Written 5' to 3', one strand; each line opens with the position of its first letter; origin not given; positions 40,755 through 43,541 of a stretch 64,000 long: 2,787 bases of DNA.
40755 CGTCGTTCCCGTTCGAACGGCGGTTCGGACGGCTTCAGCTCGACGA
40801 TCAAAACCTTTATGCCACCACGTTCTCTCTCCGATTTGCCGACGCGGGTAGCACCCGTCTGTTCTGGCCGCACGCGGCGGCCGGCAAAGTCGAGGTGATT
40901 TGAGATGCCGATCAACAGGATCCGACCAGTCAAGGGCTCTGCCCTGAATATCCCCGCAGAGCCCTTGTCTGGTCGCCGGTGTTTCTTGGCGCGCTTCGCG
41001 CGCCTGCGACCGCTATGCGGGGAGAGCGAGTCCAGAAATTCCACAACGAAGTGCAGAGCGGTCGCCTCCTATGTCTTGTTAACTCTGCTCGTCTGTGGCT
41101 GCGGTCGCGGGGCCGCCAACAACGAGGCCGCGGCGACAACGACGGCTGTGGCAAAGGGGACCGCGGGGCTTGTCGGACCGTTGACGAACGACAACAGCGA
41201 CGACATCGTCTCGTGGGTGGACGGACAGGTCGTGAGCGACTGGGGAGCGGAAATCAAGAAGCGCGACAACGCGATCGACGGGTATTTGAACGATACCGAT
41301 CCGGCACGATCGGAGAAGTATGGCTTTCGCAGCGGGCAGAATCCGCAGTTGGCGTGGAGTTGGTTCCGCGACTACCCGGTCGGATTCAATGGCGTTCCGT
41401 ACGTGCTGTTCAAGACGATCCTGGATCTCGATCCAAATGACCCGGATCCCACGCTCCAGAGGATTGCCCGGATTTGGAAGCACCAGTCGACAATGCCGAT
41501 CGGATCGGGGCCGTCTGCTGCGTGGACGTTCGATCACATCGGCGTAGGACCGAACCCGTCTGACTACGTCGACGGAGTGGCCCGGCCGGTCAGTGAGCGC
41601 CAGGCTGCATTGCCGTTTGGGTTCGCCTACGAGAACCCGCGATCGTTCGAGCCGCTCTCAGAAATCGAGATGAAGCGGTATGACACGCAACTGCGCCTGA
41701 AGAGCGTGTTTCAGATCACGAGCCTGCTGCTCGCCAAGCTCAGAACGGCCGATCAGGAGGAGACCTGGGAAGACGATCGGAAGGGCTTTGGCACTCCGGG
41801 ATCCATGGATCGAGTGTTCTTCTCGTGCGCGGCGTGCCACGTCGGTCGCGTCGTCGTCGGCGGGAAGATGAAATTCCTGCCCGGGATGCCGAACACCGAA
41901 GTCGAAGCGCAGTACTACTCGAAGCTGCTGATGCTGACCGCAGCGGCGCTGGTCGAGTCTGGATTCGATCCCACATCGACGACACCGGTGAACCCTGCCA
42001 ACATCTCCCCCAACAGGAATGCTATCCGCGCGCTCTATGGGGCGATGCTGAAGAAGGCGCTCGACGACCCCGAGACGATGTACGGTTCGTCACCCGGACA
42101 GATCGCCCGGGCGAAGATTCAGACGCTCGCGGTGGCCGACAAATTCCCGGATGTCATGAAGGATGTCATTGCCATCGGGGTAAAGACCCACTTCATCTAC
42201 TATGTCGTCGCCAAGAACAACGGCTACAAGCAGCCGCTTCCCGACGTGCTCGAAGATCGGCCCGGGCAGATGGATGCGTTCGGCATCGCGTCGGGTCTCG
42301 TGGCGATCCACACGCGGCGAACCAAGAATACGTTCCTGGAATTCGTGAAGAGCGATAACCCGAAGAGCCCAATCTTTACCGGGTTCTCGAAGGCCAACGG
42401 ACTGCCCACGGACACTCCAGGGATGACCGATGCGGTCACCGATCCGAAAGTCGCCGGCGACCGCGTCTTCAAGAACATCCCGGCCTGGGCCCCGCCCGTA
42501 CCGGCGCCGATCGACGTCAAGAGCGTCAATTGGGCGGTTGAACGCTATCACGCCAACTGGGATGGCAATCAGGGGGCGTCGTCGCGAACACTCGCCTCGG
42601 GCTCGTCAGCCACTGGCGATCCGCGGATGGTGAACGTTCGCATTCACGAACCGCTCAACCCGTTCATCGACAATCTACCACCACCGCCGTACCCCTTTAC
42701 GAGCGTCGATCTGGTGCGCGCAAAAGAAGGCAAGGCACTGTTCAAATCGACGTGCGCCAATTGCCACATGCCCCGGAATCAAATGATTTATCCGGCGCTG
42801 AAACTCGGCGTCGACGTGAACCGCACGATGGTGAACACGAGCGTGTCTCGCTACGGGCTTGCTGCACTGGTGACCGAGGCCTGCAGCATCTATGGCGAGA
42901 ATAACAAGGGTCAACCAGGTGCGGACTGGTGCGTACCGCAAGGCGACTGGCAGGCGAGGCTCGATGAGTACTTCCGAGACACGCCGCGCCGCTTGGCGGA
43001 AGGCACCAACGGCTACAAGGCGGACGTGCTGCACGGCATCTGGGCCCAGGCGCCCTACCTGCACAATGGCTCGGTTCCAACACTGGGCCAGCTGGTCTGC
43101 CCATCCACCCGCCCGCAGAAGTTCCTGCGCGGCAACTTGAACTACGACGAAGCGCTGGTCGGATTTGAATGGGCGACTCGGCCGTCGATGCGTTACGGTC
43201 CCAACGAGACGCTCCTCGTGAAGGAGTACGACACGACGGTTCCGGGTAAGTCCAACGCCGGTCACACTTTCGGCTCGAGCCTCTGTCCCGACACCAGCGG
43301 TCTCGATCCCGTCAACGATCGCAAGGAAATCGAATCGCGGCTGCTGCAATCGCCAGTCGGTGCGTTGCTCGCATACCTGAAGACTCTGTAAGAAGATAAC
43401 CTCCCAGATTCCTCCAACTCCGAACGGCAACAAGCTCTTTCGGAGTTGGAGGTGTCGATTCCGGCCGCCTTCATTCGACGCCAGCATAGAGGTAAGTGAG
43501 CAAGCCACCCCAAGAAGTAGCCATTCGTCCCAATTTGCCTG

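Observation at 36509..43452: Atypical P450 translationally coupled to an 828-aa di-heme c protein, divergent from an epimerase / strictosidine-synthase-like pair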

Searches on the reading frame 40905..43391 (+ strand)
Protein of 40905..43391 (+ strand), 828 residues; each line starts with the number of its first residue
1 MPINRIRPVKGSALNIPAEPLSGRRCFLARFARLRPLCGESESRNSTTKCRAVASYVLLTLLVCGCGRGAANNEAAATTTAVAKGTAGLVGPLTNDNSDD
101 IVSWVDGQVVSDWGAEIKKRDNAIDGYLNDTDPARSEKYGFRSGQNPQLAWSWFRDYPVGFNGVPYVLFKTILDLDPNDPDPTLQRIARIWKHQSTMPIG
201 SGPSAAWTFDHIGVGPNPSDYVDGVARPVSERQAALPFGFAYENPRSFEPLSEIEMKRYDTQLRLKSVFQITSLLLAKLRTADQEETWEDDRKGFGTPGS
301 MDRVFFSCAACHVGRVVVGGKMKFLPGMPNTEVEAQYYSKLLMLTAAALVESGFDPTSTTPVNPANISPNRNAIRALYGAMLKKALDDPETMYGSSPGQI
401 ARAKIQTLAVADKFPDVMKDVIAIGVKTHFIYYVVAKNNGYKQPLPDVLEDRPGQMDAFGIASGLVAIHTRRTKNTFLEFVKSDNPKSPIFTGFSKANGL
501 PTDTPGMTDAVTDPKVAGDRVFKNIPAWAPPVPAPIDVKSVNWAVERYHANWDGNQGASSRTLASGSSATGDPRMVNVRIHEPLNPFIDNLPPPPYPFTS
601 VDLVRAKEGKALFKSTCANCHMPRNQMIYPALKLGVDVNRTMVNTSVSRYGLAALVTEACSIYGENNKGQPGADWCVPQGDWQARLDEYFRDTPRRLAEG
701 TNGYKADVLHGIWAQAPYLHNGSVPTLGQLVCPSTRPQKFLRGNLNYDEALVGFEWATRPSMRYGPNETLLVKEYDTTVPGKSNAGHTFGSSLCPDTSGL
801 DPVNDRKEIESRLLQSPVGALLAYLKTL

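Call 3: search_protein_families(library=pfam, proteins=[window:40905-43391:+], max_evalue=0.01)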
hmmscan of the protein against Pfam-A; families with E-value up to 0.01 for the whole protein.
window:40905-43391:+ (828 aa): 3 families
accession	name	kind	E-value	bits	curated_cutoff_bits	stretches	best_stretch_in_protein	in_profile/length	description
PF21419.2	RoxA-like_Cyt-c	-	1.8e-17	63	26.7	1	703-740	1-38/39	RoxA-like, cytochrome c-like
PF13442.11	Cytochrome_CBB3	-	8.5e-05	23.3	27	0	606-632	3-27/68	Cytochrome C oxidase, cbb3-type, subunit III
PF00034.26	Cytochrom_C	-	0.00018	23.2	21.3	0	606-633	1-31/90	Cytochrome c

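Call 4: search_protein_families(library=ncbifam, proteins=[window:40905-43391:+], max_evalue=0.01)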
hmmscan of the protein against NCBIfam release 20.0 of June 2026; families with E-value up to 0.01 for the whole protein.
window:40905-43391:+ (828 aa): 5 families
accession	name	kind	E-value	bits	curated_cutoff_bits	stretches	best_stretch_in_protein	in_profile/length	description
NF040606.1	CytoC_perox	subfamily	3.6e-35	122.1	150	2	679-827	401-524/524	di-heme-cytochrome C peroxidase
NF051462.1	RoxC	equivalog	1.1e-13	50.3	900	1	699-756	648-704/812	putative rubber dioxygenase RoxC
NF050034.1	RoxB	equivalog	6.4e-11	41.4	900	1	699-742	476-519/652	rubber dioxygenase RoxB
NF050033.2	RoxA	exception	2.1e-09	36.5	1000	1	702-742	510-550/673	rubber dioxygenase RoxA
NF045930.1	Cytc6PetJCyano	equivalog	0.0074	16.2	135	0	606-631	28-53/110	cytochrome c6 PetJ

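Call 7: search_solved_structures(query=window:40905-43391:+, max_evalue=1, show_alignments=2)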
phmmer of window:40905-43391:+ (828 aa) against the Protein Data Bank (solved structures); distinct sequences matched with E-value up to 1: 5.
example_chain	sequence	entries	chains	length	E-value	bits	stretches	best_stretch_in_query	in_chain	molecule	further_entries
4b2n_A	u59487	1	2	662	1.3e-07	33.2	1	699-742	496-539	70 KDA PROTEIN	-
4lji_A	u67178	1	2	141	0.28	12.3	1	597-636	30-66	Cytochrome c-550-like protein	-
2i8f_A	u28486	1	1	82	0.4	11.8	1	608-635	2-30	Cytochrome c-551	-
1fi3_A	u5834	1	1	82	0.51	11.4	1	608-635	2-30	CYTOCHROME C-551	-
1cch_A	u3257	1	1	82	0.63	11.1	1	608-635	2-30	CYTOCHROME C551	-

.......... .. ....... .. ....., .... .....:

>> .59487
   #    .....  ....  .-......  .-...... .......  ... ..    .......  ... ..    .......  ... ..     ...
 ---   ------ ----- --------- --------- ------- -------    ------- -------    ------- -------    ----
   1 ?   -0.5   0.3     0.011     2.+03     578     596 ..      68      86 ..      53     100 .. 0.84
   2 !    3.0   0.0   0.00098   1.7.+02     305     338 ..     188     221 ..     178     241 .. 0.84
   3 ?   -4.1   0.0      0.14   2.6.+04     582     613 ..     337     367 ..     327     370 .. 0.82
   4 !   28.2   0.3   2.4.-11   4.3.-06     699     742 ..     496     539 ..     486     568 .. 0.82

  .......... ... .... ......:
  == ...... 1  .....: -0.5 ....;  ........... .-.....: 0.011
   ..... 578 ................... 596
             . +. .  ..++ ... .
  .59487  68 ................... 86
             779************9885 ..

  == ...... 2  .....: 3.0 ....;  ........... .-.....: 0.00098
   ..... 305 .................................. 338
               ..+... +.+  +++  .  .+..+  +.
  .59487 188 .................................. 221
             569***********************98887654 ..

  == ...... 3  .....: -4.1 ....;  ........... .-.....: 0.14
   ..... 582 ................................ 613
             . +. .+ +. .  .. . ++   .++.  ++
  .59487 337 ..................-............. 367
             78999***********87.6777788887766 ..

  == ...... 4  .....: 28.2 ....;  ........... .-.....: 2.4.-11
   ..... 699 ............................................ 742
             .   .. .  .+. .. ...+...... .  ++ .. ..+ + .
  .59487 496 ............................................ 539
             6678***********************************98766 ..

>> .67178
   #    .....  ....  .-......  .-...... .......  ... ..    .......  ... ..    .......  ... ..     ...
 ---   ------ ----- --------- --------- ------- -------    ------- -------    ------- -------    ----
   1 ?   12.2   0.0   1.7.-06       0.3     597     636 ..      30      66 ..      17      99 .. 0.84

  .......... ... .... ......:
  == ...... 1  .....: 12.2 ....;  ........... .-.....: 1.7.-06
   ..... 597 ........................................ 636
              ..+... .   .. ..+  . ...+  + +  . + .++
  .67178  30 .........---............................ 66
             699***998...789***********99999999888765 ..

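Call 21: find_homologous_proteins(query=window:40905-43388:+, max_evalue=0.001)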
Query window:40905-43388:+ (828 aa): 520 proteins with E <= 0.001 among 8000 candidates; the best 120 are listed.
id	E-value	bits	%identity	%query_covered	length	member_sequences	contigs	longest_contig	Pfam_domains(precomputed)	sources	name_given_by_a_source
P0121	0.0e+0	1742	88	100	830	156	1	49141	PF13442.12,PF21419.3,PF00034.27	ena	-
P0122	0.0e+0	1610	88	92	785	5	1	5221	PF13442.12,PF21419.3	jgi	-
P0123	0.0e+0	1605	86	94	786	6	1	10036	PF13442.12,PF21419.3,PF00034.27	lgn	-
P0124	0.0e+0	1576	84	94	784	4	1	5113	PF13442.12,PF21419.3,PF00034.27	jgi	jgi:processive rubber oxygenase RoxA-like protein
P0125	0.0e+0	1553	84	94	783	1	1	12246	PF13442.12,PF21419.3,PF00034.27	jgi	jgi:hypothetical protein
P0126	0.0e+0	1552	84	94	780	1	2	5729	PF21419.3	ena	-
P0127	0.0e+0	1547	83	93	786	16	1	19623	PF21419.3,PF00034.27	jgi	jgi:hypothetical protein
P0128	0.0e+0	1547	83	94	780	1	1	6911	PF21419.3,PF00034.27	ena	-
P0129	0.0e+0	1544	84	94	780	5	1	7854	PF21419.3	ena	-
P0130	0.0e+0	1525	85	89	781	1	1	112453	PF21419.3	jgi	jgi:hypothetical protein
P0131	0.0e+0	1522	83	93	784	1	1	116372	PF13442.12,PF21419.3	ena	-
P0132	0.0e+0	1522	82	94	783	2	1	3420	PF21419.3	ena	-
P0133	0.0e+0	1520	83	93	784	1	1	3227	PF21419.3,PF00034.27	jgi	jgi:hypothetical protein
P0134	0.0e+0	1518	82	94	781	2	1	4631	PF13442.12,PF21419.3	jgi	-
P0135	0.0e+0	1518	84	89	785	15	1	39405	PF13442.12,PF21419.3,PF00034.27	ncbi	-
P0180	0.0e+0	1409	76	94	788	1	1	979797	PF21419.3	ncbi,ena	-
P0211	0.0e+0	1396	74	94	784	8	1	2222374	PF13442.12,PF21419.3,PF00034.27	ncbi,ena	-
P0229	0.0e+0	1392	75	94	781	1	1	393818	PF13442.12,PF21419.3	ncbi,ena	-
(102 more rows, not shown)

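Call 47: search_solved_structures(query=A4, max_evalue=0.01, show_alignments=1)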
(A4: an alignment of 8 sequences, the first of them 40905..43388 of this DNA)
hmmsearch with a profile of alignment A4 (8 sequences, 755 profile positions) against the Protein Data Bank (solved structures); distinct sequences matched with E-value up to 0.01: 1.
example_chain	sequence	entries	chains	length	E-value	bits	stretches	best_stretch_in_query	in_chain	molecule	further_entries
4b2n_A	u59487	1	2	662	3.6e-14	55.4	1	624-669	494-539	70 KDA PROTEIN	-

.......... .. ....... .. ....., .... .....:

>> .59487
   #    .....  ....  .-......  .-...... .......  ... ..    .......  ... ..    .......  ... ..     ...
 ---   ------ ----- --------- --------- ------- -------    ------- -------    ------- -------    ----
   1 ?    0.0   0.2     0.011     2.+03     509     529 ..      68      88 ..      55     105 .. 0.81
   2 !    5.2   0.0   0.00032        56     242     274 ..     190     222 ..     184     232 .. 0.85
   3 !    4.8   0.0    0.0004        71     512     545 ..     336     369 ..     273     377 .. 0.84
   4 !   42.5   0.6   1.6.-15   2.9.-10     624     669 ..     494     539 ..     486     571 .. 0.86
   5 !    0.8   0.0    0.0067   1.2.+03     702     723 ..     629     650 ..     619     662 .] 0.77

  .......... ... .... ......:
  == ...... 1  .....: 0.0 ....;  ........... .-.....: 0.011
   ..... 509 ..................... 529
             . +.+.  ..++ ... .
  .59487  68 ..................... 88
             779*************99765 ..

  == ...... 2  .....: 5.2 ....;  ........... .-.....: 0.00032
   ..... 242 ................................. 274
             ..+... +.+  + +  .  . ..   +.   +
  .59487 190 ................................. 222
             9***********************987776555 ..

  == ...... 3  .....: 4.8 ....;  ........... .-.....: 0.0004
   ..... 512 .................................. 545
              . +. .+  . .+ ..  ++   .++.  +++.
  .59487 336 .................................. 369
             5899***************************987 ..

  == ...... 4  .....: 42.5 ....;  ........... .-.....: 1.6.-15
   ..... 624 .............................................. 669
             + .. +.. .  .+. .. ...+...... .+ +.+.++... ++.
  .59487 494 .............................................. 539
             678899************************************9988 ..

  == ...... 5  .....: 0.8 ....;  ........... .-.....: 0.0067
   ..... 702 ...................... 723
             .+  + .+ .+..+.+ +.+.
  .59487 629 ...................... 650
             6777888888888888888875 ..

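Call 55: find_encoding_contigs(protein=P0211, flank=8000, max_places=1)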
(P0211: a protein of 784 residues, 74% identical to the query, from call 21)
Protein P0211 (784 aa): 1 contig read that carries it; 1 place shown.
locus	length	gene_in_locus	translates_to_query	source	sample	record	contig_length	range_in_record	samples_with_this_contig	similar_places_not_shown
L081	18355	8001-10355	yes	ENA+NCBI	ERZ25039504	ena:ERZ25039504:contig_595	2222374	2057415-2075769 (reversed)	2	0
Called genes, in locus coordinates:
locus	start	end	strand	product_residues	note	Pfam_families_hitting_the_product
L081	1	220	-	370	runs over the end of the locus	PF01408:GFO_IDH_MocA, PF22725:GFO_IDH_MocA_C3, PF02894:GFO_IDH_MocA_C (weak)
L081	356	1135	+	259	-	PF06439:3keto-disac_hyd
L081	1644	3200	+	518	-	-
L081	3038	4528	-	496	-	PF13857:Ank_5 (faint), PF13606:Ank_3 (faint), PF12796:Ank_2, PF13637:Ank_4, PF00023:Ank (weak)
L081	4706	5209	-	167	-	PF00106:adh_short, PF13561:adh_short_C2, PF23441:SDR (faint)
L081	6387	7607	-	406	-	PF07969:Amidohydro_3 (weak), PF01979:Amidohydro_1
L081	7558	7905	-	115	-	-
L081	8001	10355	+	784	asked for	PF00034:Cytochrom_C (faint), PF13442:Cytochrome_CBB3 (faint), PF21419:RoxA-like_Cyt-c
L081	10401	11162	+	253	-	PF01522:Polysacc_deac_1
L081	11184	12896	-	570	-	PF00930:DPPIV_N, PF00326:Peptidase_S9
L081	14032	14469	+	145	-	PF04542:Sigma70_r2, PF08281:Sigma70_r4_2 (weak)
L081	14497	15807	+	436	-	PF00069:Pkinase, PF07714:PK_Tyr_Ser-Thr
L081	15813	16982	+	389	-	PF07719:TPR_2 (faint), PF13181:TPR_8 (faint), PF13428:TPR_14 (faint), PF13432:TPR_16 (faint), PF14559:TPR_19 (faint), PF13431:TPR_17 (faint)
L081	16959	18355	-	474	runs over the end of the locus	PF01565:FAD_binding_4, PF04030:ALO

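Call 56: find_encoding_contigs(protein=P0180, flank=8000, max_places=1)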
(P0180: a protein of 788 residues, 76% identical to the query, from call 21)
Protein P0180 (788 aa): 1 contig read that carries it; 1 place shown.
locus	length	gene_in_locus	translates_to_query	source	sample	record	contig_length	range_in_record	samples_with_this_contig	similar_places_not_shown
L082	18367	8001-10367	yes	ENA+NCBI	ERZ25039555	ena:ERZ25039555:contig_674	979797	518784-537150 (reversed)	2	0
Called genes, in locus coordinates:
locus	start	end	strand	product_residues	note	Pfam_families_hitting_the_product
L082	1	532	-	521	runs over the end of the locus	PF00534:Glycos_transf_1 (weak), PF13692:Glyco_trans_1_4 (weak)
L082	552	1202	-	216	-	PF13847:Methyltransf_31, PF08241:Methyltransf_11, PF08242:Methyltransf_12 (weak), PF13649:Methyltransf_25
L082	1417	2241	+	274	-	-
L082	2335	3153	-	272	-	PF08123:DOT1 (weak), PF09445:Methyltransf_15 (faint), PF13847:Methyltransf_31, PF08241:Methyltransf_11 (weak), PF13649:Methyltransf_25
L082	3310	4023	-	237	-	-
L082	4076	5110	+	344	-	-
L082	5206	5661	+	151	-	PF00753:Lactamase_B (weak)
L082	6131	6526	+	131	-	PF19649:DUF6152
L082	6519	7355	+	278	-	-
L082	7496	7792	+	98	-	-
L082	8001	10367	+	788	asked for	PF21419:RoxA-like_Cyt-c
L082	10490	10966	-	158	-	PF05943:VipB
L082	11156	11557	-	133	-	PF05591:T6SS_VipA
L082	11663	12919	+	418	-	PF00266:Aminotran_5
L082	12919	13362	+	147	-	PF01592:NifU_N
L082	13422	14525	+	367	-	PF02625:XdhC_CoxI, PF13478:XdhC_C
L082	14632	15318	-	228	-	PF12804:NTP_transf_3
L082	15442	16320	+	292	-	PF00941:FAD_binding_5, PF03450:CO_deh_flav_C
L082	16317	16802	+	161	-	PF00111:Fer2 (weak), PF01799:Fer2_2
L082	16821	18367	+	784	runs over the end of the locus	PF01315:Ald_Xan_dh_C, PF02738:MoCoBD_1, PF20256:MoCoBD_2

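Call 57: find_encoding_contigs(protein=P0229, flank=8000, max_places=1)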
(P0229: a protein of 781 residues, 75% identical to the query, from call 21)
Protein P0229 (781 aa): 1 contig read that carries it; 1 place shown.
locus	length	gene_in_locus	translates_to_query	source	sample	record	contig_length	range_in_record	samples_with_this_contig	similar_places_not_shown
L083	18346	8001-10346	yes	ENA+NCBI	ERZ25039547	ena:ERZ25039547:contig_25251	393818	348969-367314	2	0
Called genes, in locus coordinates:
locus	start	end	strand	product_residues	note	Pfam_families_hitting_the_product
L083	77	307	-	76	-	-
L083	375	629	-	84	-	-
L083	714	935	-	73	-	-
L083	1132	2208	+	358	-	PF16234:DUF4892 (faint), PF00691:OmpA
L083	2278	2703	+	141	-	PF04972:BON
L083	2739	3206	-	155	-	-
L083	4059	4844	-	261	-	PF02698:DUF218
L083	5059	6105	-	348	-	-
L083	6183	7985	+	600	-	-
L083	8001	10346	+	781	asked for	PF13442:Cytochrome_CBB3 (faint), PF21419:RoxA-like_Cyt-c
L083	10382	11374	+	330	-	PF01073:3Beta_HSD, PF01370:Epimerase, PF13460:NAD_binding_10, PF16363:GDP_Man_Dehyd (weak)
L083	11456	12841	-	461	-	PF01565:FAD_binding_4, PF08031:BBE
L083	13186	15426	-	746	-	PF12704:MacB_PCD, PF02687:FtsX, PF12704:MacB_PCD, PF02687:FtsX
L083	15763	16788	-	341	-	-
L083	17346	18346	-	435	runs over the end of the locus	PF00756:Esterase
